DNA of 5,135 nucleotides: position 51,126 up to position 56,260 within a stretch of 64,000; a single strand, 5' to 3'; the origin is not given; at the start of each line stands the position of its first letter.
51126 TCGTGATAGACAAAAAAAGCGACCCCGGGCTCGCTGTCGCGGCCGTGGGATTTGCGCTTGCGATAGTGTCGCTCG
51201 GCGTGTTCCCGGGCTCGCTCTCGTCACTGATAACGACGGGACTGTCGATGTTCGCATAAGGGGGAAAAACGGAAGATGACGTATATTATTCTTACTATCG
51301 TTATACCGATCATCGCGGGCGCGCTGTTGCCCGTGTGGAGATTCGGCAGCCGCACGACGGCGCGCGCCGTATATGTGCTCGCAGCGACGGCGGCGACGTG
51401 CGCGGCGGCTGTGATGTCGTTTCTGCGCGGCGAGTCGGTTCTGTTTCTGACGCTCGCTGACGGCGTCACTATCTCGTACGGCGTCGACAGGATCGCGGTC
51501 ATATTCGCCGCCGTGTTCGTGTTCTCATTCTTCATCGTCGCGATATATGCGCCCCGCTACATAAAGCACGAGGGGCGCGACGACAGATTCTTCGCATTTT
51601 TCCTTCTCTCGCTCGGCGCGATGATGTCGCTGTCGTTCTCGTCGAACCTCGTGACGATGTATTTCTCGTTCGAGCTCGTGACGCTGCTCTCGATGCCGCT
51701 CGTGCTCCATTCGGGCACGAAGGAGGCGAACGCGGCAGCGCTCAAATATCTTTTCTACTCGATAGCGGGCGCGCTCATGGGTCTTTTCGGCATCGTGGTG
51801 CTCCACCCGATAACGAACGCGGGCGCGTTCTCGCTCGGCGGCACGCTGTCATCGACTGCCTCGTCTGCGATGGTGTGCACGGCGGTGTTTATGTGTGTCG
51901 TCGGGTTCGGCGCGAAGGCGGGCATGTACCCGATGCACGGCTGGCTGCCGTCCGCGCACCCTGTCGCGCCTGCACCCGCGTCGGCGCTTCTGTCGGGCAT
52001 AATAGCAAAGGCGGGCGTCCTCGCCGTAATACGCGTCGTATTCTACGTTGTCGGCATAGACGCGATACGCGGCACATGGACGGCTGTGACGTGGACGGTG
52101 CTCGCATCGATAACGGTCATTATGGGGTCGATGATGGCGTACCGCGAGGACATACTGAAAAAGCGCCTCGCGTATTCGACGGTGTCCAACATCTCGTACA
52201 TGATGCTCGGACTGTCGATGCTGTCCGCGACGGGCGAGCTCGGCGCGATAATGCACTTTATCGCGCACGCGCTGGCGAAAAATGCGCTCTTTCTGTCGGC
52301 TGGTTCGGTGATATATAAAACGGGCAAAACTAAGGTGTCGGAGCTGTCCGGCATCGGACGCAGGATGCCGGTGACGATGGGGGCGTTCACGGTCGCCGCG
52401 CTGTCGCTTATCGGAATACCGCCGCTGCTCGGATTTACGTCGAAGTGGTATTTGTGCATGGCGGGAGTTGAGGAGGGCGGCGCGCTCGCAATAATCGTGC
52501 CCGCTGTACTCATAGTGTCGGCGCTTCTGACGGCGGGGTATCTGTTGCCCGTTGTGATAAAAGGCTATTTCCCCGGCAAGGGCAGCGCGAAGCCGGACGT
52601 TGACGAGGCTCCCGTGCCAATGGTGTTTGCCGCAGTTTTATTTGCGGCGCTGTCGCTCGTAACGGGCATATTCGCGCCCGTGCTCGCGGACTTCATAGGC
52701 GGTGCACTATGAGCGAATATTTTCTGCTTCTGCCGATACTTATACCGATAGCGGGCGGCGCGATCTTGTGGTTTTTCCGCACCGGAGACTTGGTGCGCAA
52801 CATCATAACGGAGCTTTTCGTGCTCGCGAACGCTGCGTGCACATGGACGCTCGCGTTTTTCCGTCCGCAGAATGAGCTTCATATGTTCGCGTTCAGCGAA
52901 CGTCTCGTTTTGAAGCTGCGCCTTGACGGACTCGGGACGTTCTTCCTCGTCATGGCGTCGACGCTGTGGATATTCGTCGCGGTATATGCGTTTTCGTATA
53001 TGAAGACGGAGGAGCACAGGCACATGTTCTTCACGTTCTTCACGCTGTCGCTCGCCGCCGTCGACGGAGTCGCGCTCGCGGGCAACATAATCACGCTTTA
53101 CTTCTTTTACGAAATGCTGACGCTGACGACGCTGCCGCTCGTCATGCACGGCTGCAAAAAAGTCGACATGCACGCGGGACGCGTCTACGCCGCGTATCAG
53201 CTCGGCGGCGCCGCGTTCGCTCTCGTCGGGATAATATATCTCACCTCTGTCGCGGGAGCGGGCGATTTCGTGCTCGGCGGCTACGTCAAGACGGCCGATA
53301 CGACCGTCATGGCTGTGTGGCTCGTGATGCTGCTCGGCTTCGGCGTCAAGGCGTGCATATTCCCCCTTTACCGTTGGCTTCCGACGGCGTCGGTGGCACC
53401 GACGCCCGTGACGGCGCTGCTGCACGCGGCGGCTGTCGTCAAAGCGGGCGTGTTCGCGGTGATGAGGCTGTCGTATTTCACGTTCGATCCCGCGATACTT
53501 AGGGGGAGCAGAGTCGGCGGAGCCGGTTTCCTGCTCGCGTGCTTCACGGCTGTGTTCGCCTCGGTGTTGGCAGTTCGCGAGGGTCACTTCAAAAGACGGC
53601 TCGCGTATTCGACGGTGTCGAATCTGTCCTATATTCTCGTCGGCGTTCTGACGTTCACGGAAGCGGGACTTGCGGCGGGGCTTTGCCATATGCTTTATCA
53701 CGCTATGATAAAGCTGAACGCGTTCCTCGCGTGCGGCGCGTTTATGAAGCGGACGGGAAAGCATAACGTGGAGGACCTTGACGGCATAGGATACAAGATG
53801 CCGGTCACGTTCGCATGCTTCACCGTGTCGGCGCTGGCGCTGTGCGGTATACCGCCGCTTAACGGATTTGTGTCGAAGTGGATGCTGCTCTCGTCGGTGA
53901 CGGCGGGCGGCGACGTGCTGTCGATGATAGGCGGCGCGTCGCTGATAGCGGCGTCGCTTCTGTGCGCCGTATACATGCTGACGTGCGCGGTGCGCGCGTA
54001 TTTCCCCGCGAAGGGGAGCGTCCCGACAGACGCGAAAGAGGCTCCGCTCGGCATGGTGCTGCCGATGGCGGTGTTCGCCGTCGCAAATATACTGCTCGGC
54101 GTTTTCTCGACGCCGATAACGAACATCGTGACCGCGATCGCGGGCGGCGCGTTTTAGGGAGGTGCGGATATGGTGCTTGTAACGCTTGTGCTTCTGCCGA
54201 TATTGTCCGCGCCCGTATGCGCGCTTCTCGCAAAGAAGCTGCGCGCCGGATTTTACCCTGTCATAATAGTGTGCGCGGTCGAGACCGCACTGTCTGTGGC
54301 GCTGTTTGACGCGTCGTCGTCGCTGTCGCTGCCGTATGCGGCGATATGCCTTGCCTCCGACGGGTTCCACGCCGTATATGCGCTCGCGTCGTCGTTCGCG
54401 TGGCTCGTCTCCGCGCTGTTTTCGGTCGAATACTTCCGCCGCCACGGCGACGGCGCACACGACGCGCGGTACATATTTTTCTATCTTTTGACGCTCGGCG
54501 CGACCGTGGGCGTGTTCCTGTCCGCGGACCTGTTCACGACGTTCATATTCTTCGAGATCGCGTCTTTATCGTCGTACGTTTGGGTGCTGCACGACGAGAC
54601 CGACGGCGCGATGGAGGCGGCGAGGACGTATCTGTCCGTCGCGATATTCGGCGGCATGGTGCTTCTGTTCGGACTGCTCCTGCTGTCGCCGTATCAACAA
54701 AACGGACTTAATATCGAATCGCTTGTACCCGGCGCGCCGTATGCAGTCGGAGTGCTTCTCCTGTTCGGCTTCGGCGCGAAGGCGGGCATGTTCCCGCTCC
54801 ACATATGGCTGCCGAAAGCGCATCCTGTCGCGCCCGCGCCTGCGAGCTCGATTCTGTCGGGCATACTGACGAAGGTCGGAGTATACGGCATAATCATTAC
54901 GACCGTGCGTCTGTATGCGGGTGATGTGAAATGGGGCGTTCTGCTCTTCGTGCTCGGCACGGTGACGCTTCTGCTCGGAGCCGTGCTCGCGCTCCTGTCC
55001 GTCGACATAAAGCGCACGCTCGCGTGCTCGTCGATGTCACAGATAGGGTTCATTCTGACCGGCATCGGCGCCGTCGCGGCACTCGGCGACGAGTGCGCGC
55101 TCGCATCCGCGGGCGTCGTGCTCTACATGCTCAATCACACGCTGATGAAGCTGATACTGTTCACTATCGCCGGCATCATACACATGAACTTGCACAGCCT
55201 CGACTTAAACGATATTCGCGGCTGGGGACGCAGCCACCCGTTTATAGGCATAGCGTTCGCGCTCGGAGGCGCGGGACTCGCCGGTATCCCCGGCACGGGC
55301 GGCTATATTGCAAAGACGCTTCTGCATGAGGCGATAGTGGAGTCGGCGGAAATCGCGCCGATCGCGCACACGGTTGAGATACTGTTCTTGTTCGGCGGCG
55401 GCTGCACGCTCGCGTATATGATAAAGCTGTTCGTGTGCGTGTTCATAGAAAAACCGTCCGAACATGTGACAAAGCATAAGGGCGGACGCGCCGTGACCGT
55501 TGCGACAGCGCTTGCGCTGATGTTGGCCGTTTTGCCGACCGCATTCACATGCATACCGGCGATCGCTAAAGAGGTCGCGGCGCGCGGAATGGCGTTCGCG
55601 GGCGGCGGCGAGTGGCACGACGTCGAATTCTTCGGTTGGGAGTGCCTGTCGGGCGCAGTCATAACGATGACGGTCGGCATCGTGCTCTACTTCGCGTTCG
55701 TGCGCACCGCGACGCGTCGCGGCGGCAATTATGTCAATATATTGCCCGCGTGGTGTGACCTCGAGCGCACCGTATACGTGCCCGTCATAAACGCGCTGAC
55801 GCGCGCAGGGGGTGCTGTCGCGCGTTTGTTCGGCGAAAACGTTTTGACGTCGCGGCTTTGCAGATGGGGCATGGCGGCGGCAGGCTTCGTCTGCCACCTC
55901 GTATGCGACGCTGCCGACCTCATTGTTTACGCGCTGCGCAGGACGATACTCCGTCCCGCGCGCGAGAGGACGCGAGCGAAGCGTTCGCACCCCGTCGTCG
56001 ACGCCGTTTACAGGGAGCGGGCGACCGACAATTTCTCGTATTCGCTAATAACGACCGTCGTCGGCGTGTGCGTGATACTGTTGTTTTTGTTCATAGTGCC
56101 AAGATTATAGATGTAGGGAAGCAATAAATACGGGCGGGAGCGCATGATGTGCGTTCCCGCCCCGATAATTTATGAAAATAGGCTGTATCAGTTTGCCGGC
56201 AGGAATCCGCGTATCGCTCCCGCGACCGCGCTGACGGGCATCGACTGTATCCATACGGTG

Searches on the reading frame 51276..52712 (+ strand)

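Call 70: search_protein_families(library=pfam, proteins=[window:51276-52712:+], max_evalue=0.001)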
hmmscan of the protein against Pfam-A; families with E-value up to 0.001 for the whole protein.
window:51276-52712:+ (478 aa): 1 family
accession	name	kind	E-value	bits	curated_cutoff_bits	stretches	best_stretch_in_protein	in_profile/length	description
PF00361.26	Proton_antipo_M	-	1.2e-56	192.5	21.5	1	122-408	1-286/294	NADH:quinone oxidoreductase/Mrp antiporter, TM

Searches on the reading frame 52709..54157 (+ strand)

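Call 70: search_protein_families(library=pfam, proteins=[window:52709-54157:+], max_evalue=0.001)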
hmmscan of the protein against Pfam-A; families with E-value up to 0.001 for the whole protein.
window:52709-54157:+ (482 aa): 2 families
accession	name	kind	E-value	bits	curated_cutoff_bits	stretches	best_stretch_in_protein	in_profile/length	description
PF00361.26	Proton_antipo_M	-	1.5e-50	172.5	21.5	1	124-407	1-286/294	NADH:quinone oxidoreductase/Mrp antiporter, TM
PF00662.26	Proton_antipo_N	-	1.3e-05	25.5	24.5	1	67-108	10-51/51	NADH-Ubiquinone oxidoreductase (complex I), chain 5 N-terminus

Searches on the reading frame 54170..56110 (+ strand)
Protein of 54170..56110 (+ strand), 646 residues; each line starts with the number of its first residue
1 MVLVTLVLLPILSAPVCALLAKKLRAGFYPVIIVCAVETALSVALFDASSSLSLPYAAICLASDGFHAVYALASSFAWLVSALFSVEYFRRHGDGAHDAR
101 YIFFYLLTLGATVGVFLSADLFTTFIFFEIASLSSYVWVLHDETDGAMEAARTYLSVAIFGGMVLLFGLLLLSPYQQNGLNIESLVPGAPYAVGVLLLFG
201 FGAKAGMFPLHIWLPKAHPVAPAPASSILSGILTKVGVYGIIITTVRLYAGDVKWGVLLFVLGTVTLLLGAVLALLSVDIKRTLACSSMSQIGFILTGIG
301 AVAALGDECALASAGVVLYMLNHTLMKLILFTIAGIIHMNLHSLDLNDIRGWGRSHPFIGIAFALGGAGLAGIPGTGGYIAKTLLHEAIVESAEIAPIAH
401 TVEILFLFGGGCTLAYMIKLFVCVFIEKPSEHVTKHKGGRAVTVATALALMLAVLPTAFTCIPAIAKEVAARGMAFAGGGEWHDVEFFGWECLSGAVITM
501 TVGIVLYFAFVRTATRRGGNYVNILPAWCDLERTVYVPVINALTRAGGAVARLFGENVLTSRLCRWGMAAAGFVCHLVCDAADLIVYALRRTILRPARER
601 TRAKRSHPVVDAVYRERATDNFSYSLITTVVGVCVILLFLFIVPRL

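Call 70: search_protein_families(library=pfam, proteins=[window:54170-56110:+], max_evalue=0.001)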
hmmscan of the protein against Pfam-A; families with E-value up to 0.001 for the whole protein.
window:54170-56110:+ (646 aa): 1 family
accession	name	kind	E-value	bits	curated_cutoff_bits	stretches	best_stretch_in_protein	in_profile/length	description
PF00361.26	Proton_antipo_M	-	6.8e-50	170.4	21.5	1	118-397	1-283/294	NADH:quinone oxidoreductase/Mrp antiporter, TM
